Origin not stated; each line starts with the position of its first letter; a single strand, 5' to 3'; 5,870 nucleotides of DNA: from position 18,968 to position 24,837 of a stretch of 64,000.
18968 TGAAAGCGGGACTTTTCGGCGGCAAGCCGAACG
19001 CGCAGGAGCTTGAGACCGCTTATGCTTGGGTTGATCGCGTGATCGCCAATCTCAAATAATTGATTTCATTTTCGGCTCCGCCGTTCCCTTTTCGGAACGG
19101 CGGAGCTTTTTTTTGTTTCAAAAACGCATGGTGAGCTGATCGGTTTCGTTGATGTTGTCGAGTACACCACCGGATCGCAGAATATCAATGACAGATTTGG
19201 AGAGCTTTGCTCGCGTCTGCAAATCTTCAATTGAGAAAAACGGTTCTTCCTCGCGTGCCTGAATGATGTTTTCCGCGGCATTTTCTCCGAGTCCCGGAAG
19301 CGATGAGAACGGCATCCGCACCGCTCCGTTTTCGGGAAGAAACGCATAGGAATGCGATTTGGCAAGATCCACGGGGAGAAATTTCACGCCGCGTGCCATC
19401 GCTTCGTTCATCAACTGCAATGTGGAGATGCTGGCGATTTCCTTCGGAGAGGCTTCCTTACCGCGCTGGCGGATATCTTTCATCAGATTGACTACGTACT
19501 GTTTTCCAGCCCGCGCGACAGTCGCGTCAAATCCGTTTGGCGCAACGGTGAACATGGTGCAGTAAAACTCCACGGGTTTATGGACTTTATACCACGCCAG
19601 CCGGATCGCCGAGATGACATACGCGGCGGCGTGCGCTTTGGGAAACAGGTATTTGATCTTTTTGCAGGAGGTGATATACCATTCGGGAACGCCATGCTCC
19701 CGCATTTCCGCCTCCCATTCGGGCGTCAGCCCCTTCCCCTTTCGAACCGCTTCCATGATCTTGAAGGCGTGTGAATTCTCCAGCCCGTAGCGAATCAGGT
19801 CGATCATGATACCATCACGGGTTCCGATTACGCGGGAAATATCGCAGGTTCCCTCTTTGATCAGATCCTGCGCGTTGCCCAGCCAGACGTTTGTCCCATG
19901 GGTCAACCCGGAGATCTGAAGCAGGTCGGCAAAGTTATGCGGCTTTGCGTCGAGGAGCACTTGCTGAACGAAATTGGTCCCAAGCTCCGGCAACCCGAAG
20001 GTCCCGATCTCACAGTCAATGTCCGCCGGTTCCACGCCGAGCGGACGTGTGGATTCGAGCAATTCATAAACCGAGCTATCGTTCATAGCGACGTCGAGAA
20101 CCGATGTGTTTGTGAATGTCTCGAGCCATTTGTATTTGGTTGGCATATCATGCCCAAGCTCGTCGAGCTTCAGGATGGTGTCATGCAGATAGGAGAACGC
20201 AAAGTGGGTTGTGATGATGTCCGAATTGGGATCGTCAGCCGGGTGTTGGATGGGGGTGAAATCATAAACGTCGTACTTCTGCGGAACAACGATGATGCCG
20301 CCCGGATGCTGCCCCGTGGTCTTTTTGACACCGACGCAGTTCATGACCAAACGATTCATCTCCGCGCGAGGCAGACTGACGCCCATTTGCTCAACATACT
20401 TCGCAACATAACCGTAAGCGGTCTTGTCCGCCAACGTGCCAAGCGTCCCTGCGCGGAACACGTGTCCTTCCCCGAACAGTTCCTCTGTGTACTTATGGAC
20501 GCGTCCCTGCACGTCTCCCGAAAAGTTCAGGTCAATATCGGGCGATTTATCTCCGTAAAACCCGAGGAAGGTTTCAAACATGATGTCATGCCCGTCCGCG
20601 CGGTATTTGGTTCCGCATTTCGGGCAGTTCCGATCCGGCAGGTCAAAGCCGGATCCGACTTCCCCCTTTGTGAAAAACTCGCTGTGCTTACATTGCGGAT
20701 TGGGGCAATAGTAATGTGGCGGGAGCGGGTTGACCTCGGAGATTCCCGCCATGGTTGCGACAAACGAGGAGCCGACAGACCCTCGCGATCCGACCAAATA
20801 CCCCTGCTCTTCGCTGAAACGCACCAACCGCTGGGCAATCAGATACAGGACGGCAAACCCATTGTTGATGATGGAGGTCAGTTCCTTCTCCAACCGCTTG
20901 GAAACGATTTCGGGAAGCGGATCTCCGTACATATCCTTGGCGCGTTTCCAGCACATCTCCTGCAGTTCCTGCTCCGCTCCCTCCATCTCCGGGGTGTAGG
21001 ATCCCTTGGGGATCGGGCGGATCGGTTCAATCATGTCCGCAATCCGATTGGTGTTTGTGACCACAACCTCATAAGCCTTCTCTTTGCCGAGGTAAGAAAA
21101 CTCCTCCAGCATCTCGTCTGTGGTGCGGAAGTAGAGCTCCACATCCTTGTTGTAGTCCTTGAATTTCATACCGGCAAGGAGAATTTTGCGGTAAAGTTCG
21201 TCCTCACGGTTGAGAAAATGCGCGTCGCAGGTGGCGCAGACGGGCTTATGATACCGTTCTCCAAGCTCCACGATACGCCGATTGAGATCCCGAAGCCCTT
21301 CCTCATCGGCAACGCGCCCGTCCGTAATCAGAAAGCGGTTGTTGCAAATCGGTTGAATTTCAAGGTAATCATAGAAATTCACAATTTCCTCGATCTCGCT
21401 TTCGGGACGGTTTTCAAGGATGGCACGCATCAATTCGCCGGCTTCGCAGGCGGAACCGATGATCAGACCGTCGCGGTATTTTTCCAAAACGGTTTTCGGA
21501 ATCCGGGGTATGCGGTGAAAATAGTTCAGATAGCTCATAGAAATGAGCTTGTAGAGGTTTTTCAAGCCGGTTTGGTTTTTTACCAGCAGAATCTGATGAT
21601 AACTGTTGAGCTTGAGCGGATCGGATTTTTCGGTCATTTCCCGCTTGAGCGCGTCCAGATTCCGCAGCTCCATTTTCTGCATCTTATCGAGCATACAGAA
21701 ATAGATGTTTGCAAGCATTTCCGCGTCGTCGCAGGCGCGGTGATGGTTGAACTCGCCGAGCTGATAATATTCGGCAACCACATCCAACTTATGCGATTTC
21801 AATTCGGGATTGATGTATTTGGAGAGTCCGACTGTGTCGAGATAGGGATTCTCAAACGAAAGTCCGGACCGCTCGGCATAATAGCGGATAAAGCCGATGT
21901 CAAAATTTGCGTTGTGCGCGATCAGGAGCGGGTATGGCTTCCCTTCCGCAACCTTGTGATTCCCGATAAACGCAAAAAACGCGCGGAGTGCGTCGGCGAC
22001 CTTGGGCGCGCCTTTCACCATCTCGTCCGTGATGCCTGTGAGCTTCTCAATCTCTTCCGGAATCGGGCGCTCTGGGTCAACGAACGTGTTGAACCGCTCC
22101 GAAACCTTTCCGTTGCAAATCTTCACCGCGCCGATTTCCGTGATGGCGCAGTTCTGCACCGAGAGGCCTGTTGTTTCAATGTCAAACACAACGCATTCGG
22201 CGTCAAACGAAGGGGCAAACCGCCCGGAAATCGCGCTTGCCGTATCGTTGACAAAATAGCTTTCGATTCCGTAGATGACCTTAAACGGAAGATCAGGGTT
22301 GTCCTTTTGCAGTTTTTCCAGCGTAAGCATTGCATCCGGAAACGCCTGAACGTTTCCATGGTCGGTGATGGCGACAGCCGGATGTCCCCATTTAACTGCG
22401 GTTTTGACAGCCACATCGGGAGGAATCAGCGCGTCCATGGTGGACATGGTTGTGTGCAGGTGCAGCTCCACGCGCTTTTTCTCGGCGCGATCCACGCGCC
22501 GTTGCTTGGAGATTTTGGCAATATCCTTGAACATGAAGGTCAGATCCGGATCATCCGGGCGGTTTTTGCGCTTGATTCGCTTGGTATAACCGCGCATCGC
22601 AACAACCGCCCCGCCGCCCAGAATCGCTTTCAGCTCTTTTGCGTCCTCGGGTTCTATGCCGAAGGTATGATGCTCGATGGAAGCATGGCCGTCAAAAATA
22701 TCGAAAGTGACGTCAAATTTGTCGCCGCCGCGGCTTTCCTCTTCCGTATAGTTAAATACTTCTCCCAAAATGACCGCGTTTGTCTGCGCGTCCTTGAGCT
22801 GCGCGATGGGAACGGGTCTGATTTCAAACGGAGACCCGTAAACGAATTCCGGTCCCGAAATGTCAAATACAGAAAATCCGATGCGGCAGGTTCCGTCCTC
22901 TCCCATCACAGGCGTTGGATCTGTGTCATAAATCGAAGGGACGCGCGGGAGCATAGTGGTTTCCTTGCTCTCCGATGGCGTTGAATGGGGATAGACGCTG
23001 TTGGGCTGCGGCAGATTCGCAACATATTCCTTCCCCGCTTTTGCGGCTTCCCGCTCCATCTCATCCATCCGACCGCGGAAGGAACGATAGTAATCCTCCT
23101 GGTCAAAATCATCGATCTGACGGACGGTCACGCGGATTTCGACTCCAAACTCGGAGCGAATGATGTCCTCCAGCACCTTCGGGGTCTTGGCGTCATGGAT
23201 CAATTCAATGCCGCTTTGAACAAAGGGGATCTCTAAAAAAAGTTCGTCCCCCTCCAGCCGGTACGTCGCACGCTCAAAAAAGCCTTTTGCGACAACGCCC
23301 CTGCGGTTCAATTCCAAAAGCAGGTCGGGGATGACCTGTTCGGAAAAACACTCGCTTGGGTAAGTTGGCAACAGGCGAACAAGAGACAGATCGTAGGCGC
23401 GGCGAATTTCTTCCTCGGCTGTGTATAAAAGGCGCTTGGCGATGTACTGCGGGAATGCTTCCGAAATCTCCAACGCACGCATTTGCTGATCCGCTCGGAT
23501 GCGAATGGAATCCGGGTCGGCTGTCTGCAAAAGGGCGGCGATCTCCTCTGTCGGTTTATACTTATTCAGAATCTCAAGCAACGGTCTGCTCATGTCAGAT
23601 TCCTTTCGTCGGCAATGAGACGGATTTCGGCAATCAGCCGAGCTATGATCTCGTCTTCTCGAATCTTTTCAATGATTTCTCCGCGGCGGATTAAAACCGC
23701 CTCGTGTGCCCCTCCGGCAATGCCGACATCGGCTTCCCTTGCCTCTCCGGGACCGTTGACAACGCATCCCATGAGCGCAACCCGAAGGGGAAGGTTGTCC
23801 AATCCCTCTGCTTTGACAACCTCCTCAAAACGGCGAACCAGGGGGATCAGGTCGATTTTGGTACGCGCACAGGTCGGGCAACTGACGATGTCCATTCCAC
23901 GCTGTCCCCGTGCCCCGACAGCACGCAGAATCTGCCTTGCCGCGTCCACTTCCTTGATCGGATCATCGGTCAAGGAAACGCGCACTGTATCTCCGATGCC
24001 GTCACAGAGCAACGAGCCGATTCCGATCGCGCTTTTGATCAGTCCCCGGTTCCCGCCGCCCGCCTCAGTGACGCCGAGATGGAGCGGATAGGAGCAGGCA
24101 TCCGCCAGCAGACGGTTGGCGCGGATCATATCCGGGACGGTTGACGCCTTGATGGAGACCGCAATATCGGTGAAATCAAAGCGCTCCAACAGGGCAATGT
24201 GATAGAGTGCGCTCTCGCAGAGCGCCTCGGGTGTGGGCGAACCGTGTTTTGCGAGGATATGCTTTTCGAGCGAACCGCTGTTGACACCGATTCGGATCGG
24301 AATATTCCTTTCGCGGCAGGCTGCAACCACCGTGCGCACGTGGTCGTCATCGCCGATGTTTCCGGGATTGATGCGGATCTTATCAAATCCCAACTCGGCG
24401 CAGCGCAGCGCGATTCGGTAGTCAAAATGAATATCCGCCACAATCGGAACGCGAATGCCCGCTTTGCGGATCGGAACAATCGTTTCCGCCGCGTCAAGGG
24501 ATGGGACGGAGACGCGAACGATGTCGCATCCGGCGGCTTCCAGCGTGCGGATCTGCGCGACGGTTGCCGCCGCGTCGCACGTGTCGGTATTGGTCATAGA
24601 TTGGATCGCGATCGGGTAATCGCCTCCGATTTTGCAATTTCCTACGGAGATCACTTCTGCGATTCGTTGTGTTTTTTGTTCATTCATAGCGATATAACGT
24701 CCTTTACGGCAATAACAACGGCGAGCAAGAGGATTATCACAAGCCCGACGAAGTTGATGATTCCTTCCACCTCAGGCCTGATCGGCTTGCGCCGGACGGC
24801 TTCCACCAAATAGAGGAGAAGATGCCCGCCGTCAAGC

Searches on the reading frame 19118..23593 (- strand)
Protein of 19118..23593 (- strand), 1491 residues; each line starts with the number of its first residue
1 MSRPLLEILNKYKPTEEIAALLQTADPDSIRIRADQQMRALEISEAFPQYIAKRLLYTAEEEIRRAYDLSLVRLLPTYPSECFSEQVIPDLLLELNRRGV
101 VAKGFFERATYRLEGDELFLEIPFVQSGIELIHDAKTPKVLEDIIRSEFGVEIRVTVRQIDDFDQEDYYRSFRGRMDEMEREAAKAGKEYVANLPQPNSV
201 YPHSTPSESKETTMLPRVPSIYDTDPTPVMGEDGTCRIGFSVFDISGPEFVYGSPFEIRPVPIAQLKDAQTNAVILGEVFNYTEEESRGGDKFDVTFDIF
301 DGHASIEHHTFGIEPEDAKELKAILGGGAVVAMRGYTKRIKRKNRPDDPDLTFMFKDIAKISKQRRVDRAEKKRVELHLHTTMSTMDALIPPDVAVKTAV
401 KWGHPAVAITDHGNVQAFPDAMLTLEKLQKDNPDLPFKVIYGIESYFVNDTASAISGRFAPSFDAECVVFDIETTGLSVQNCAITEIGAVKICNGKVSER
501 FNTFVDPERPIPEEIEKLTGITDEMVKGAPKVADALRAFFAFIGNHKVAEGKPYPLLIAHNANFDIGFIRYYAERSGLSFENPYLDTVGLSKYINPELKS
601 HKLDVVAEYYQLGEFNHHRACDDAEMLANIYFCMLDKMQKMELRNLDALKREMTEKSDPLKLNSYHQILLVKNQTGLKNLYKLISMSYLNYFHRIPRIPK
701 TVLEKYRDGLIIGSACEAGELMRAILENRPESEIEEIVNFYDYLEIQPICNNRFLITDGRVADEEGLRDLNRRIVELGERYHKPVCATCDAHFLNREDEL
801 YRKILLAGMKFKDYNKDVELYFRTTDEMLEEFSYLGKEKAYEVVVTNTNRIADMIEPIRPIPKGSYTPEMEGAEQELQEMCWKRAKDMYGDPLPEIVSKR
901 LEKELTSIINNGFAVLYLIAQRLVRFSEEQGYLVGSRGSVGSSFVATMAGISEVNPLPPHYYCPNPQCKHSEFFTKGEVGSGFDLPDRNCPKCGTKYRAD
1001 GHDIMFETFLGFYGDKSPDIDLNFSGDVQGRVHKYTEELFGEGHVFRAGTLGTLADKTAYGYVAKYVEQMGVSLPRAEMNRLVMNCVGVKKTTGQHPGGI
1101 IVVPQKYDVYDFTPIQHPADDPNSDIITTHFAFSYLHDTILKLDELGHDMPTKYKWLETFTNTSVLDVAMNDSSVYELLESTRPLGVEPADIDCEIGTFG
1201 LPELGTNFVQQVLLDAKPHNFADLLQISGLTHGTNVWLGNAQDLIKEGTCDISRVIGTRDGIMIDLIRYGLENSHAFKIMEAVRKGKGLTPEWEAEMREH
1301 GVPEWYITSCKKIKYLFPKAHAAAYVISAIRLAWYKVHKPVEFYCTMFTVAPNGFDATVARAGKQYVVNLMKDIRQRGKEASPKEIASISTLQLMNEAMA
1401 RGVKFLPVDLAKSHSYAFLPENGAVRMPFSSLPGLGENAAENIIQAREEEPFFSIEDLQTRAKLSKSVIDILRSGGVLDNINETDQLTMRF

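Call 32: search_protein_families(library=pfam, proteins=[window:19118-23593:-])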
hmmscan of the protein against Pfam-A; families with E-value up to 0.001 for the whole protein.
window:19118-23593:- (1491 aa): 9 families
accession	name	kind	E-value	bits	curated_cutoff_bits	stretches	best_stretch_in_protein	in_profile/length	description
PF07733.18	DNA_pol3_alpha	-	1.5e-56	192.4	23.9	2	875-1067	1-151/260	Bacterial DNA polymerase III alpha NTPase domain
PF00929.31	RNase_T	-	6.7e-38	131.2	24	1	468-631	1-164/164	Exonuclease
PF02811.25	PHP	-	2.4e-30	106.5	26.4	1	376-741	1-148/164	PHP domain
PF17657.6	DNA_pol3_finger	-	1.2e-18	67.4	22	1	1163-1288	20-148/166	Bacterial DNA polymerase III alpha subunit finger domain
PF14579.12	HHH_6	-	3.5e-15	56.4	25.6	1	1402-1483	1-85/90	Helix-hairpin-helix motif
PF16473.11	Rv2179c-like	-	3.4e-10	40.3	27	1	468-630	3-172/177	3'-5' exoribonuclease Rv2179c-like domain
PF12836.13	HHH_3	-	7.8e-05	23.1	27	1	1430-1470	17-58/65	Helix-hairpin-helix motif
PF03934.19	T2SSK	-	0.0003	21.5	24.2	0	1432-1466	15-49/63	Type II secretion system (T2SS), protein K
PF13482.12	RNase_H_2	-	0.00052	20.4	22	0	469-610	2-113/165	RNase_H superfamily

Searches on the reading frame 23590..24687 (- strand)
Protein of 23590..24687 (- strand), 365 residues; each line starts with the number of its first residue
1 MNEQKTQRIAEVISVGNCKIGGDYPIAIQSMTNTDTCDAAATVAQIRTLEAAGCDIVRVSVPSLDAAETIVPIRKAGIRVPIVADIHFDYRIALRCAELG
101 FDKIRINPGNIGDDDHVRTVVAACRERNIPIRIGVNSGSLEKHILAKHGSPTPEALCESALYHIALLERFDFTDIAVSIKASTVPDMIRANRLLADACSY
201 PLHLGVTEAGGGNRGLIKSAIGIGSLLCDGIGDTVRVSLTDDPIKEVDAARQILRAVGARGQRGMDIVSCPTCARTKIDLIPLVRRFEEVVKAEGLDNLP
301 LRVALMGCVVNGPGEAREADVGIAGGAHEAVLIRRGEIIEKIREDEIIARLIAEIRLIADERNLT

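Call 61: search_protein_families(library=pfam, proteins=[window:23590-24687:-])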
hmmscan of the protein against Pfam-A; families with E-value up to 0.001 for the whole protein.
window:23590-24687:- (365 aa): 1 family
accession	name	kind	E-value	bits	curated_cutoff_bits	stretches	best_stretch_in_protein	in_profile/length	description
PF04551.19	GcpE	-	6e-143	476.4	32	1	12-356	3-342/343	GcpE protein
